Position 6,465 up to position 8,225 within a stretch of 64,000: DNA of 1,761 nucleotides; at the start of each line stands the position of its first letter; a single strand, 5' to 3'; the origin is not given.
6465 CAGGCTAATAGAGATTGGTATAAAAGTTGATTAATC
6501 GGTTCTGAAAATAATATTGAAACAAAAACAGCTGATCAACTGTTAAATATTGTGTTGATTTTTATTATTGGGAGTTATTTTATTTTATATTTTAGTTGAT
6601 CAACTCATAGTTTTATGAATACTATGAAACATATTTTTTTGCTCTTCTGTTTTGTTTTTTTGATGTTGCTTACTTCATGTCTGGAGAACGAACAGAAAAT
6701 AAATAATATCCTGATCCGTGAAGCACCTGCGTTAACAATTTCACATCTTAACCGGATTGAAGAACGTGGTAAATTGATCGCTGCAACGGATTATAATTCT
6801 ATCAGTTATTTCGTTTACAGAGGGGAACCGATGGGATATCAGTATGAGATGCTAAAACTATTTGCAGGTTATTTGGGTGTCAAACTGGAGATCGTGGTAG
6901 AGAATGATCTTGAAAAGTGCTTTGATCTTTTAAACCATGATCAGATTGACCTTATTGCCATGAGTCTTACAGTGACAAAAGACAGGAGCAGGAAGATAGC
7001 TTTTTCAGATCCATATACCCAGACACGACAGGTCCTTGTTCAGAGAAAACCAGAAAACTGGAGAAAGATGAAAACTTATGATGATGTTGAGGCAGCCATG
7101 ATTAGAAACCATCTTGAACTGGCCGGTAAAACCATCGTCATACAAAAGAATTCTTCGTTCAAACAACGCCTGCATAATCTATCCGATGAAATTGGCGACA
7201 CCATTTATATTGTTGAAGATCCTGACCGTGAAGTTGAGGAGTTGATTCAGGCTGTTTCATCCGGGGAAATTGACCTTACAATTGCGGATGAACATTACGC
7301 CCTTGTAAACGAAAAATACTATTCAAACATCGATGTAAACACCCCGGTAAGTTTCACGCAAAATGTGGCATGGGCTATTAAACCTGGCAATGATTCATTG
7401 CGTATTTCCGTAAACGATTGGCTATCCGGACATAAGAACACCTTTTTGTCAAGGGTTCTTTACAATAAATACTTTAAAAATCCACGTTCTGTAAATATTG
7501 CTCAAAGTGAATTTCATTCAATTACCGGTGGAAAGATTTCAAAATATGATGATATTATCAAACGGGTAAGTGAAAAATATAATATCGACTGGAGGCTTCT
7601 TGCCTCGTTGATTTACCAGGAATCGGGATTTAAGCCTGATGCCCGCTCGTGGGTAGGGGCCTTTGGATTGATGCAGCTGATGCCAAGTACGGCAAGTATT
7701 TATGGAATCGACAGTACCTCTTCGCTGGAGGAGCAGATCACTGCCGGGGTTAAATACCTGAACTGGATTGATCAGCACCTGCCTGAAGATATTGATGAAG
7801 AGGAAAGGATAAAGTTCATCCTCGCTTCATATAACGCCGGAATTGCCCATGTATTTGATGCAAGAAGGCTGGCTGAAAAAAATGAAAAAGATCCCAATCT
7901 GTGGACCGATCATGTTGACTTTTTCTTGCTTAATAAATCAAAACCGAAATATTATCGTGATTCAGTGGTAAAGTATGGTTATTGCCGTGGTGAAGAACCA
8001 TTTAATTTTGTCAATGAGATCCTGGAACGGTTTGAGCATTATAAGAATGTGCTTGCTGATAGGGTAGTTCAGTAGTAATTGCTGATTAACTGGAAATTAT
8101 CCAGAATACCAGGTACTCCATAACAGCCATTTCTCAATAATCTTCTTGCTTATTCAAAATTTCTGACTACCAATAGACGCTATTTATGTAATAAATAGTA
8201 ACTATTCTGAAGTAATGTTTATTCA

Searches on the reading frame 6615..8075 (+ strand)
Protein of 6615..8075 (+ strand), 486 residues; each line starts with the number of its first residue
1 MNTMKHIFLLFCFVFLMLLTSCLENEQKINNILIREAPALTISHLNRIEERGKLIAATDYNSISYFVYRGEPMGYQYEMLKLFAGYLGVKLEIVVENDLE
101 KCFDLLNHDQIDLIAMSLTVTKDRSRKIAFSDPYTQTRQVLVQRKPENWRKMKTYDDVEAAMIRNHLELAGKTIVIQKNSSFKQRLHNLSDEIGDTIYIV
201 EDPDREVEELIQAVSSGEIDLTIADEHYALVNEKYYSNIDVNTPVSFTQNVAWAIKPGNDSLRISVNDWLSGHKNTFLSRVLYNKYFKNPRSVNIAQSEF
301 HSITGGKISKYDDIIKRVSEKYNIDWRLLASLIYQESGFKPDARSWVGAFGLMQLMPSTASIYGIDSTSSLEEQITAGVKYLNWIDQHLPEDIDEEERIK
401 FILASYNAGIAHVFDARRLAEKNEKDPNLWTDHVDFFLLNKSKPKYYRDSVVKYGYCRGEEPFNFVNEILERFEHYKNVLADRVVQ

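Call 27: search_protein_families(library=pfam, proteins=[window:6615-8075:+], max_evalue=0.001)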
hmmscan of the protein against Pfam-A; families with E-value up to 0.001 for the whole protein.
window:6615-8075:+ (486 aa): 4 families
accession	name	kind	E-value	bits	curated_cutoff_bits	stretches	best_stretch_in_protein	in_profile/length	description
PF01464.25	SLT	-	3.6e-21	75.4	21.3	1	315-426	3-114/117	Transglycosylase SLT domain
PF00497.25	SBP_bac_3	-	1.3e-19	70.7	26.4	1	57-288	6-131/132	Bacterial extracellular solute-binding proteins, family 3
PF13406.11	SLT_2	-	0.00012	21.8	24.3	0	345-369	151-175/292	Transglycosylase SLT domain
PF10613.14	Lig_chan-Glu_bd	-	0.00049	20.6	30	0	106-146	74-114/115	Ligated ion channel L-glutamate- and glycine-binding site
